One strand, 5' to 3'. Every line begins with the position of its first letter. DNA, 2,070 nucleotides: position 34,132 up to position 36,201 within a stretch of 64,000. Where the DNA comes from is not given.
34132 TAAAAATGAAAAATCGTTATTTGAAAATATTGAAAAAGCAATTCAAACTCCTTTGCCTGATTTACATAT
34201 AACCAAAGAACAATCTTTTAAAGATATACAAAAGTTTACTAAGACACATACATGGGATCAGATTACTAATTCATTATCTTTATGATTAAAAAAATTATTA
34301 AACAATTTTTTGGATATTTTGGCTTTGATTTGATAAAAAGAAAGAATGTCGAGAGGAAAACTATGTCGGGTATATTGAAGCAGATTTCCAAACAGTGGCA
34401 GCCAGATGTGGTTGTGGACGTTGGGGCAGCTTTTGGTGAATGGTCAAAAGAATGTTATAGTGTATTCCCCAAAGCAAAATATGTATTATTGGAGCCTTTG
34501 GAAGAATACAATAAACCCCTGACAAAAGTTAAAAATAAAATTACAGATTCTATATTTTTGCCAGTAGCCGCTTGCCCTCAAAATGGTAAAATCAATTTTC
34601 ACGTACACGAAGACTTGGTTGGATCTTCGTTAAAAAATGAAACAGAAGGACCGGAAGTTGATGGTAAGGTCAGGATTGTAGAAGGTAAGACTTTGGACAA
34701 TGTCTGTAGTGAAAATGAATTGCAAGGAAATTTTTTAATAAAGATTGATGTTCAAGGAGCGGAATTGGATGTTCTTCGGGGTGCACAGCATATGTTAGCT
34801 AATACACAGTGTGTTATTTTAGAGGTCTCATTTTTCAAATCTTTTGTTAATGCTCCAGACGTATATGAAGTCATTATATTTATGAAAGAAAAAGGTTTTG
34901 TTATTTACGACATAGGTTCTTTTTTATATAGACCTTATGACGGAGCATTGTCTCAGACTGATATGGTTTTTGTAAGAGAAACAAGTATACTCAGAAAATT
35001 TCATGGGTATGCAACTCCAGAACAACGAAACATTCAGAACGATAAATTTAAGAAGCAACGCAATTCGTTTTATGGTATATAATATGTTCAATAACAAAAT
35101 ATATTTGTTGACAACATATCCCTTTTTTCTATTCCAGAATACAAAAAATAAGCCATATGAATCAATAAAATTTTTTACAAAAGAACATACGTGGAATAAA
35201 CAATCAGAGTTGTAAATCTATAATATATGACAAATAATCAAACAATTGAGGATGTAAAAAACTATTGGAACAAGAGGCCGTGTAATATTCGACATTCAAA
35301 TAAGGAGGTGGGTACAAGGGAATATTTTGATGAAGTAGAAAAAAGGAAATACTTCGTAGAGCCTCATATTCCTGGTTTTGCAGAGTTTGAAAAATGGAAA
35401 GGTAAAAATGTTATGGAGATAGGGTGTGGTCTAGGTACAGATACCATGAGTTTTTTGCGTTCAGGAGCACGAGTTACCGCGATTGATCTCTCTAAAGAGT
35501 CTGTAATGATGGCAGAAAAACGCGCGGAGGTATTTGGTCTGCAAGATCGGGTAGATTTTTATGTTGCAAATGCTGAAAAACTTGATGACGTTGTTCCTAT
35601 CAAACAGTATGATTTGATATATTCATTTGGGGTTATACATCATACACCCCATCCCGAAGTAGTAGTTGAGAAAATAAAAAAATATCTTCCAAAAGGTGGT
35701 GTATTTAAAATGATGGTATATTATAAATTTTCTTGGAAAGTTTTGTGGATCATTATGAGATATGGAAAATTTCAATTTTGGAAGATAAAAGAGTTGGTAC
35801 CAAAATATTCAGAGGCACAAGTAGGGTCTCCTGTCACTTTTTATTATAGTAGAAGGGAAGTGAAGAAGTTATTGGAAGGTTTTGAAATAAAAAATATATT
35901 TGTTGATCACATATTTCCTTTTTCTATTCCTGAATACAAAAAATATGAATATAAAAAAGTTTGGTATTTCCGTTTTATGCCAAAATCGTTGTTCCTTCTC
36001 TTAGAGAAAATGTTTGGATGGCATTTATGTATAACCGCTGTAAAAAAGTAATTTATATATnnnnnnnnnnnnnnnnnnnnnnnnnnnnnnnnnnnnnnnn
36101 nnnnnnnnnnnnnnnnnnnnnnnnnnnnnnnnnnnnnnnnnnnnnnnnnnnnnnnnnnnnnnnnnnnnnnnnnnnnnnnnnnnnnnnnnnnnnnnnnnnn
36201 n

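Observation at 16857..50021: A co-directional glycan-assembly super-operon of about 33 kb, exceptionally rich in methyltransferases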

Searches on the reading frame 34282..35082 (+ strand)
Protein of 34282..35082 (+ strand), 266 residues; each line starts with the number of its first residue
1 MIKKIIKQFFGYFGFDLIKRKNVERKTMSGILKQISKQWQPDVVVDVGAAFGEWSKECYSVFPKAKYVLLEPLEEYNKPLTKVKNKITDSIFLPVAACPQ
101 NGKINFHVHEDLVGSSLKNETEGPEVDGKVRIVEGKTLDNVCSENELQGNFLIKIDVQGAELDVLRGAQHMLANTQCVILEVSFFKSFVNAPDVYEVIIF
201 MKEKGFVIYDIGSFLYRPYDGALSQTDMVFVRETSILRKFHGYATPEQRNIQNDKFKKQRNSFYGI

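Call 6: search_protein_families(library=pfam, proteins=[window:34282-35082:+])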
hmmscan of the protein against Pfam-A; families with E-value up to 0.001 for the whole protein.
window:34282-35082:+ (266 aa): 1 family
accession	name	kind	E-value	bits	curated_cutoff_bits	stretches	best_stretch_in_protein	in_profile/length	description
PF05050.19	Methyltransf_21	-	8e-20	72.1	22.7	1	46-207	1-172/173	Methyltransferase FkbM domain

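Call 10: find_encoding_contigs(protein=window:34282-35082:+, flank=10000, max_places=6)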
Protein window:34282-35082:+ (266 aa): 22 contigs read that carry it; 6 places shown.
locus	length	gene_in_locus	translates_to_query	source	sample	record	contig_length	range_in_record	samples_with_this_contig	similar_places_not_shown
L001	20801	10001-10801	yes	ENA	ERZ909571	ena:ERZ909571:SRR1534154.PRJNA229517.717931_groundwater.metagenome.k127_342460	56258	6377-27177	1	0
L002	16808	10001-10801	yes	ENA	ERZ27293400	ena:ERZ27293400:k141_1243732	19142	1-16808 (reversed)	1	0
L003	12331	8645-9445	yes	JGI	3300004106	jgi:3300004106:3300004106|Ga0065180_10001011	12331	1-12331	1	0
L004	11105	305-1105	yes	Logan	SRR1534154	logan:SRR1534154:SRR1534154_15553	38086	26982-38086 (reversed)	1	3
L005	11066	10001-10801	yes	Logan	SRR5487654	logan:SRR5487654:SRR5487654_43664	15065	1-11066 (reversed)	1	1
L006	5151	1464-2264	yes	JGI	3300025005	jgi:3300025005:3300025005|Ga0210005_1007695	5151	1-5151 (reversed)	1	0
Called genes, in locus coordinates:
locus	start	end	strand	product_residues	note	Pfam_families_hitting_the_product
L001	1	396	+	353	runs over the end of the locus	PF00534:Glycos_transf_1, PF13692:Glyco_trans_1_4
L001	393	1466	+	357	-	PF00534:Glycos_transf_1 (weak)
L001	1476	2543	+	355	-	-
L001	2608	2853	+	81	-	PF12728:HTH_17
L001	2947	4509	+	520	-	PF01943:Polysacc_synt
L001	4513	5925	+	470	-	-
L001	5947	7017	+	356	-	PF13524:Glyco_trans_1_2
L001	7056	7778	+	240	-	PF13489:Methyltransf_23, PF13847:Methyltransf_31 (weak), PF08241:Methyltransf_11, PF08242:Methyltransf_12, PF13649:Methyltransf_25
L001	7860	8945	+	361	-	PF02540:NAD_synthase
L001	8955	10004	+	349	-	-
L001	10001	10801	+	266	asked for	PF05050:Methyltransf_21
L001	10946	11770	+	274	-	PF08003:Methyltransf_9 (weak), PF13489:Methyltransf_23, PF02353:CMAS, PF09445:Methyltransf_15 (weak), PF13847:Methyltransf_31, PF08241:Methyltransf_11, PF08242:Methyltransf_12, PF13649:Methyltransf_25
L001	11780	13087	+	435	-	PF01210:NAD_Gly3P_dh_N (weak), PF03446:NAD_binding_2 (faint), PF03721:UDPG_MGDP_dh_N, PF03807:F420_oxidored (faint), PF00984:UDPG_MGDP_dh, PF03720:UDPG_MGDP_dh_C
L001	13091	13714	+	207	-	PF05050:Methyltransf_21 (weak)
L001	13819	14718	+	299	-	PF00535:Glycos_transf_2, PF13641:Glyco_tranf_2_3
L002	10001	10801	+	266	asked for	PF05050:Methyltransf_21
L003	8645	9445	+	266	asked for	PF05050:Methyltransf_21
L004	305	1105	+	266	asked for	PF05050:Methyltransf_21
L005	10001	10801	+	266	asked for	PF05050:Methyltransf_21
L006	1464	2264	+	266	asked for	PF05050:Methyltransf_21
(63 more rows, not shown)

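Call 15: search_protein_families(library=ncbifam, proteins=[window:34282-35082:+], max_evalue=0.01)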
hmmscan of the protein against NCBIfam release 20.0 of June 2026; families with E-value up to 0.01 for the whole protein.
window:34282-35082:+ (266 aa): 1 family
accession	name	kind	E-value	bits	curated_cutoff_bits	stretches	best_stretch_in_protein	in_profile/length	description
TIGR01444.1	fkbM_fam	subfamily_domain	5.8e-23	81.9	37.7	1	43-182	1-142/143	FkbM family methyltransferase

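Call 16: find_homologous_proteins(query=window:34282-35082:+, max_evalue=0.00001)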
Query window:34282-35082:+ (266 aa): 1167 proteins with E <= 0.00001 among 1536 candidates; the best 120 are listed.
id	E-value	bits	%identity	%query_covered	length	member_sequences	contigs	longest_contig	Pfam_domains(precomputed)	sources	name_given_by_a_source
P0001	3.9e-175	598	100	100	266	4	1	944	PF05050.20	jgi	-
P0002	5.1e-94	332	58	97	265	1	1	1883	PF05050.20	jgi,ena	-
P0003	1.9e-93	331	56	97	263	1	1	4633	PF05050.20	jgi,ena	-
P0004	1.1e-92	328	57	97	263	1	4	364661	PF05050.20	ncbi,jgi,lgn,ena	-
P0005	2.2e-87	311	55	98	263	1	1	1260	PF05050.20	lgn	-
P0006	2.1e-86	307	55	97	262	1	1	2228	PF05050.20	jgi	jgi:FkbM family methyltransferase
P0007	1.4e-85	305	55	96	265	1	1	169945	PF05050.20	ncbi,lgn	-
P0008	1.2e-84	302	55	97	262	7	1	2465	PF05050.20,PF05575.17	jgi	jgi:FkbM family methyltransferase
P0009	8.1e-84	299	56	87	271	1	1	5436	PF05050.20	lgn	-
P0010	1.5e-83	298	55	91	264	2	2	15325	PF05050.20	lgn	-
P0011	1.8e-83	298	52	99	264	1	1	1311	PF05050.20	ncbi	-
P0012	6.2e-82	293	54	98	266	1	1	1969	PF05050.20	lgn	-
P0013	6.3e-81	290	50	98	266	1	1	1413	PF05050.20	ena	-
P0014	1.6e-78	282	50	98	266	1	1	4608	PF05050.20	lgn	-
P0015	1.5e-77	278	51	96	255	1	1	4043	PF05050.20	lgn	-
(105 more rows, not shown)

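Call 19: find_encoding_contigs(protein=P0004, flank=10000, max_places=2)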
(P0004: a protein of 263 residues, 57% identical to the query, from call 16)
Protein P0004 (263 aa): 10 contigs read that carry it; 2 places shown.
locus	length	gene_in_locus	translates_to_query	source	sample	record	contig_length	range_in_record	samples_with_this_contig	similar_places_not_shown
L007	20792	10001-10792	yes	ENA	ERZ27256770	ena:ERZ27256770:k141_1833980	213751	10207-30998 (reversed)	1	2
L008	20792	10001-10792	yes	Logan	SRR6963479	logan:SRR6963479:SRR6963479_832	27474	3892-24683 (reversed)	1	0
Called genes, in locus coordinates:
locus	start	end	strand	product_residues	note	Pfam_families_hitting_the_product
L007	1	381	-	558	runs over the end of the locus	PF05496:RuvB_N (faint), PF06068:TIP49 (faint), PF13177:DNA_pol3_delta2, PF13401:AAA_22 (weak), PF00004:AAA, PF07728:AAA_5 (weak), PF22608:DNAX_ATPase_lid (weak), PF12169:DNA_pol3_gamma3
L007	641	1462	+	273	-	PF01061:ABC2_membrane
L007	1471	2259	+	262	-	PF03567:Sulfotransfer_2 (weak)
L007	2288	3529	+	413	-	PF00005:ABC_tran, PF14524:Wzt_C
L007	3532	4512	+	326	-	-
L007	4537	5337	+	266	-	-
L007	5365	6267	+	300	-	-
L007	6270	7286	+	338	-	PF13524:Glyco_trans_1_2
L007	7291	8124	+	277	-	PF02475:TRM5-TYW2_MTfase (weak), PF05050:Methyltransf_21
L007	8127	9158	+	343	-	-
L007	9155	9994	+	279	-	PF00535:Glycos_transf_2, PF10111:Glyco_tranf_2_2 (weak), PF13641:Glyco_tranf_2_3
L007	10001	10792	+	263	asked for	PF05050:Methyltransf_21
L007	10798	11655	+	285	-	PF00535:Glycos_transf_2, PF10111:Glyco_tranf_2_2, PF13641:Glyco_tranf_2_3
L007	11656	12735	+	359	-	PF13439:Glyco_transf_4 (faint), PF00534:Glycos_transf_1, PF13692:Glyco_trans_1_4, PF13524:Glyco_trans_1_2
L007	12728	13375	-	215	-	PF13489:Methyltransf_23 (weak), PF08241:Methyltransf_11, PF13649:Methyltransf_25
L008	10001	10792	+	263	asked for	PF05050:Methyltransf_21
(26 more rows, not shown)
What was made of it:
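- Closest known: WbdD-type chain-terminating methyltransferases of ABC-transporter-dependent O-antigens. Same: The closest homologue of FkbM 34282 lies in a Wzm/Wzt(Wzt_C) locus (call 19).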

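Call 20: find_related_loci(query=A1, collection=genome_contigs, flank=10000)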
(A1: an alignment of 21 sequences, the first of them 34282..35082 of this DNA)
Query A1 (266 aa) in genome_contigs; peptide patterns used: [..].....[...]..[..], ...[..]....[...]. (x = any residue, [..] = any of these).
338 stretches matched a pattern; 129 encode a relative of the query (tblastn E <= 1e-3); the best 80 are kept; 80 distinct loci.
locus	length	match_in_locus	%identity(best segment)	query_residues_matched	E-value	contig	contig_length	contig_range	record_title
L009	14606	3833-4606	57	2-259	7e-99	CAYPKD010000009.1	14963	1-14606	MAG TPA_asm: uncultured Gammaproteobacteria bacterium isolate binchicken_co334_146 genome assembly, contig: NODE_6964_le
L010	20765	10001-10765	55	1-256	3e-91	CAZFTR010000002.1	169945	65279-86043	MAG TPA_asm: uncultured Gammaproteobacteria bacterium isolate SRP167671_co2_209 genome assembly, contig: NODE_73_length_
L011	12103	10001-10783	49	2-258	4e-79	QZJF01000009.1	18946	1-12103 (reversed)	MAG: candidate division WWE3 bacterium isolate SURF_46 Ga0104751_1004308, whole genome shotgun sequence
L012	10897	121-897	45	2-257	2e-70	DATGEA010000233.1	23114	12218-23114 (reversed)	MAG TPA_asm: Nitrospira sp. isolate SMAG_U9690 k141_255461, whole genome shotgun sequence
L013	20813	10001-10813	42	2-265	2e-69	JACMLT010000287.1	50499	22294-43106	MAG: Nitrospiraceae bacterium isolate ES-bin-41 ES-bin-41-contig-k141_9137716, whole genome shotgun sequence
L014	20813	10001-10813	42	2-265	1e-69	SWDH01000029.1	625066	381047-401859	MAG: Nitrospira sp. isolate RSF11 Nitrospira_sp_RSF11_29, whole genome shotgun sequence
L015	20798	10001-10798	43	2-261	2e-69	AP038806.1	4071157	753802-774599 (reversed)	MAG: Nitrospira sp. NFB02 DNA, complete genome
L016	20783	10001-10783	44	1-260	2e-69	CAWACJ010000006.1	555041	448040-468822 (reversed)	MAG: uncultured Methanocellaceae archaeon isolate MFD09286.bin.2.140 genome assembly, contig: contig_60672, whole genome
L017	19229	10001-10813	42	2-265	9e-68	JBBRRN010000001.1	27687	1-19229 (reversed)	MAG: Nitrospirales bacterium isolate Ls1-X1 LS1_sbin.5_K_1466171_L_27687_cov_9.7738, whole genome shotgun sequence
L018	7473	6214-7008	46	2-257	7e-68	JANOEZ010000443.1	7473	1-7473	MAG: Nitrospirota bacterium isolate SOY_65_concoct_395 SOY_65_k141_1723015, whole genome shotgun sequence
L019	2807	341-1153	44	2-265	3e-67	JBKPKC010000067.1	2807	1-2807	MAG: Nitrospirota bacterium isolate GS_HAYS_MAG_00128 GS_HAYS_000000864714, whole genome shotgun sequence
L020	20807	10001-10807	45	2-261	1e-66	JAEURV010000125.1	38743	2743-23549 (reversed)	MAG: Nitrospira sp. isolate new MAG-286 k141_486997, whole genome shotgun sequence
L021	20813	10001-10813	42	2-265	2e-66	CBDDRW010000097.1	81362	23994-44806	uncultured bacterium isolate s9_102 genome assembly, contig: s9_102.fak141_2372523, whole genome shotgun sequence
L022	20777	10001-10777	43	2-257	3e-66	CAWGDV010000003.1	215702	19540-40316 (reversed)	MAG: uncultured Nitrospiraceae bacterium isolate MFD02159.bin.1.78 genome assembly, contig: contig_14211, whole genome s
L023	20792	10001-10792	44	2-258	3e-66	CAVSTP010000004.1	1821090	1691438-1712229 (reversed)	MAG: uncultured Nitrospiraceae bacterium isolate MFD09212.bin.1.196 genome assembly, contig: contig_33481, whole genome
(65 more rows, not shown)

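Call 60: find_encoding_contigs(protein=P0007, flank=10000, max_places=1)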
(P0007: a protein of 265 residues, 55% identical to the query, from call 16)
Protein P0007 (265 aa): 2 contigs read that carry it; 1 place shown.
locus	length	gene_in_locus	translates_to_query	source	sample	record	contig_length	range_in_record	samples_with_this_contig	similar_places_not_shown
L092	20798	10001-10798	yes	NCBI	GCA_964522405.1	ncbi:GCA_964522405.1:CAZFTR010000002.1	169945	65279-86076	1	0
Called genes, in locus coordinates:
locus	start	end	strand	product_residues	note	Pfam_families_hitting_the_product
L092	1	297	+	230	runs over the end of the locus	PF05711:TylF, PF13578:Methyltransf_24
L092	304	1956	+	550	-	-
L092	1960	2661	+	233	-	PF00535:Glycos_transf_2, PF13641:Glyco_tranf_2_3 (weak)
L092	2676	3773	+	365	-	PF02540:NAD_synthase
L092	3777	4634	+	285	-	PF00389:2-Hacid_dh, PF00670:AdoHcyase_NAD (faint), PF02826:2-Hacid_dh_C, PF03446:NAD_binding_2, PF03807:F420_oxidored (weak), PF07991:KARI_N (weak)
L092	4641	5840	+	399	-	PF00534:Glycos_transf_1, PF13692:Glyco_trans_1_4 (weak)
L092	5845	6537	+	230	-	PF13489:Methyltransf_23, PF08241:Methyltransf_11 (weak), PF13649:Methyltransf_25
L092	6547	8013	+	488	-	PF01073:3Beta_HSD, PF01370:Epimerase, PF02719:Polysacc_synt_2 (weak), PF04321:RmlD_sub_bind, PF07993:NAD_binding_4, PF13460:NAD_binding_10, PF16363:GDP_Man_Dehyd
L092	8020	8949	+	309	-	PF01073:3Beta_HSD, PF01370:Epimerase, PF02719:Polysacc_synt_2, PF04321:RmlD_sub_bind, PF13460:NAD_binding_10, PF16363:GDP_Man_Dehyd, PF07993:NAD_binding_4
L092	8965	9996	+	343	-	PF01041:DegT_DnrJ_EryC1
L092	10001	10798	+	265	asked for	PF05050:Methyltransf_21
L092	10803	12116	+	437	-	PF01210:NAD_Gly3P_dh_N (weak), PF03446:NAD_binding_2 (weak), PF03721:UDPG_MGDP_dh_N, PF03807:F420_oxidored (faint), PF00984:UDPG_MGDP_dh, PF03720:UDPG_MGDP_dh_C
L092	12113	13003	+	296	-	PF00535:Glycos_transf_2, PF10111:Glyco_tranf_2_2 (weak), PF13641:Glyco_tranf_2_3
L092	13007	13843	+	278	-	PF00535:Glycos_transf_2, PF10111:Glyco_tranf_2_2, PF13641:Glyco_tranf_2_3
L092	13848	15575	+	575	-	PF12481:DUF3700 (weak), PF13522:GATase_6, PF13537:GATase_7, PF00733:Asn_synthase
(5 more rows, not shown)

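Call 68: search_solved_structures(query=A1, max_evalue=0.1)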
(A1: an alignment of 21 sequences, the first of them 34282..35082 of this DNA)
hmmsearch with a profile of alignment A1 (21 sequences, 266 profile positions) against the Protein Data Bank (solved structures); distinct sequences matched with E-value up to 0.1: 0.
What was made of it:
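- Tried and rejected: FkbM profile (A1) against PDB: no solved relative (call 68).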

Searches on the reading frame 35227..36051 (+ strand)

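Call 6: search_protein_families(library=pfam, proteins=[window:35227-36051:+])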
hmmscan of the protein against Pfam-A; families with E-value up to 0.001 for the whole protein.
window:35227-36051:+ (274 aa): 9 families
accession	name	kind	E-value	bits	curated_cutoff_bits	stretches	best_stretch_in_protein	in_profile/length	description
PF08242.18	Methyltransf_12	-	7.4e-17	62.3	30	1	63-160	1-98/98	Methyltransferase domain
PF13847.12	Methyltransf_31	-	7.7e-17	61.8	27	1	58-162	3-109/145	Methyltransferase domain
PF08241.18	Methyltransf_11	-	2.2e-16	60.7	21.2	1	64-160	2-93/95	Methyltransferase domain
PF13649.12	Methyltransf_25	-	3.6e-16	60.1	27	1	62-158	1-97/97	Methyltransferase domain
PF13489.12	Methyltransf_23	-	6e-15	55.8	27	1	56-186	20-124/164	Methyltransferase domain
PF02353.26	CMAS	-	4.8e-10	39.6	27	1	58-162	62-164/273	Mycolic acid cyclopropane synthetase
PF09445.16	Methyltransf_15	-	1.2e-06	28.6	22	1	61-136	3-61/165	RNA cap guanine-N2 methyltransferase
PF08003.17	Methyltransf_9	-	1.4e-05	24.6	23.8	1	56-160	113-215/315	Protein of unknown function (DUF1698)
PF05175.20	MTS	-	0.00089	19.4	23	0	55-162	28-138/170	Methyltransferase small domain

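Call 24: search_protein_families(library=ncbifam, proteins=[window:35227-36051:+], max_evalue=0.001)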
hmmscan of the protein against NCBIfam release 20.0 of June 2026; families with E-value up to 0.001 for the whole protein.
window:35227-36051:+ (274 aa): 36 families (the best 25 are shown)
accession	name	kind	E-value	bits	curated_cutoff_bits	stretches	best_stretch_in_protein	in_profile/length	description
NF043040.1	corrin_prot_MT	hypoth_equivalog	7e-16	58.3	180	1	58-158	41-143/216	corrinoid protein-associated methyltransferase CpaM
TIGR01983.1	UbiG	equivalog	6.2e-15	55.1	102.95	1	46-159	45-148/228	bifunctional 2-polyprenyl-6-hydroxyphenol methylase/3-demethylubiquinol 3-O-methyltransferase UbiG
TIGR02021.1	BchM-ChlM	equivalog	9.5e-13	48.1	158.9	1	57-145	53-136/218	magnesium protoporphyrin IX methyltransferase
NF040539.1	AST_met_ArsM_2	exception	5.7e-10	39.5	240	1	60-162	58-163/262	putative arsinothricin biosynthesis methyltransferase ArsM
NF053839.1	CPFASynBruc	equivalog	1.1e-09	37.8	600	1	58-160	174-274/410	cyclopropane fatty acid synthase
TIGR02072.1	BioC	equivalog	1.8e-09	37.7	184.95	1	57-161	33-131/244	malonyl-ACP O-methyltransferase BioC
NF008264.0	PRK11036.1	equivalog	3.7e-09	36.4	366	1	61-169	47-154/261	tRNA uridine 5-oxyacetic acid(34) methyltransferase CmoM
NF047649.1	MTase_UXPK_star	exception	4.7e-09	35.7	460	1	58-160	77-179/283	methyltransferase/UXPK-star double selenoprotein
TIGR04290.1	meth_Rta_06860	hypoth_equivalog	5e-09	35.9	300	1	57-154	48-142/226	TIGR04290 family methyltransferase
NF041536.1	ArsM_DUF2284_UU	exception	5e-09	35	575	1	58-161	76-179/459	arsenite methyltransferase/DUF2284 domain selenoprotein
NF045649.1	2X_seleno_MduS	exception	6.7e-09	35.2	380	1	53-160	36-145/338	methyltransferase domain-containing selenoprotein MduS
NF041537.1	ArsM_AhpD_UU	exception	1.3e-08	34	510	1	58-160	76-178/345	arsenite methyltransferase/AhpD domain selenoprotein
TIGR00452.1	TIGR00452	equivalog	2e-08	33.5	275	1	55-164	114-223/316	tRNA 5-methoxyuridine(34)/uridine 5-oxyacetic acid(34) synthase CmoB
NF011650.0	PRK15068.1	equivalog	3e-08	32.9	209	1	55-160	119-225/324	tRNA 5-methoxyuridine(34)/uridine 5-oxyacetic acid(34) synthase CmoB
TIGR04345.1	ovoA_Cterm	equivalog_domain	5.4e-08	32.7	170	1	106-168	115-175/242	putative 4-mercaptohistidine N1-methyltransferase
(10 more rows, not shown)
